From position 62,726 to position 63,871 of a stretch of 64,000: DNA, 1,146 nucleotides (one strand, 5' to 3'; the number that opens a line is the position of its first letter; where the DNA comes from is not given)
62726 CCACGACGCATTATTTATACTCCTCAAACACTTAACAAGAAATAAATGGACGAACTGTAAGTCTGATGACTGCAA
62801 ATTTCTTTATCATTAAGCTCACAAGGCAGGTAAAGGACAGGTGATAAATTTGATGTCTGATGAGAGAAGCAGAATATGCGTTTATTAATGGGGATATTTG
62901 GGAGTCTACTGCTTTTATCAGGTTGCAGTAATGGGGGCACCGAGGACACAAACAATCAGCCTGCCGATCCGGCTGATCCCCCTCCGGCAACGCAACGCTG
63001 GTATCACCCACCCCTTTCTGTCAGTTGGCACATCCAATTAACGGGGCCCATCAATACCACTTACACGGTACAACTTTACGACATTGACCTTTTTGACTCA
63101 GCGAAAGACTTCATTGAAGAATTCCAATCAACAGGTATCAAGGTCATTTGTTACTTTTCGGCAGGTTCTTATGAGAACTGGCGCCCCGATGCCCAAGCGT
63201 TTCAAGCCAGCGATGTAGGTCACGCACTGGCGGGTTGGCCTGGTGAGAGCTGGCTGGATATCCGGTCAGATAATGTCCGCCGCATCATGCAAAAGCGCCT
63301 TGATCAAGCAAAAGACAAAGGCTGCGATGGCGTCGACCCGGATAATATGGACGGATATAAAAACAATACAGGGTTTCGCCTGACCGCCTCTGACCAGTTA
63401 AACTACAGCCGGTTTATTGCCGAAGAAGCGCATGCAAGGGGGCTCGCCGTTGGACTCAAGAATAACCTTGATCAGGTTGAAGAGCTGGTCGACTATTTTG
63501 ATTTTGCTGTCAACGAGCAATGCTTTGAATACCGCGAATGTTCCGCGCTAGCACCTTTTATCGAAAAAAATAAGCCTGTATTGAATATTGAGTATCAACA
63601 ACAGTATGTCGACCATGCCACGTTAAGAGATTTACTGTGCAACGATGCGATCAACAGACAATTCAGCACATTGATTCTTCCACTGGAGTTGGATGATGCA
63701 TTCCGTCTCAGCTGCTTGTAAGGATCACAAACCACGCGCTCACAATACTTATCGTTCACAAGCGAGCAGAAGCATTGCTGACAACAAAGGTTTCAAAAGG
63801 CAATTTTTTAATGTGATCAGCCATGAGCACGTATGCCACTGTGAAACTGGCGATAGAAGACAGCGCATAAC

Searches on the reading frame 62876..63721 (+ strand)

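Call 72: search_protein_families(library=pfam, proteins=[window:62876-63721:+], max_evalue=0.00001)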
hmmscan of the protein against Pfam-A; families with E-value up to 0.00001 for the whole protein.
window:62876-63721:+ (281 aa): 1 family
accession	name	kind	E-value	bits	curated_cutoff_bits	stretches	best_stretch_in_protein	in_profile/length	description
PF03537.19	Glyco_hydro_114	-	1.5e-91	306.2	27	1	50-275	1-230/231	Glycoside-hydrolase family GH114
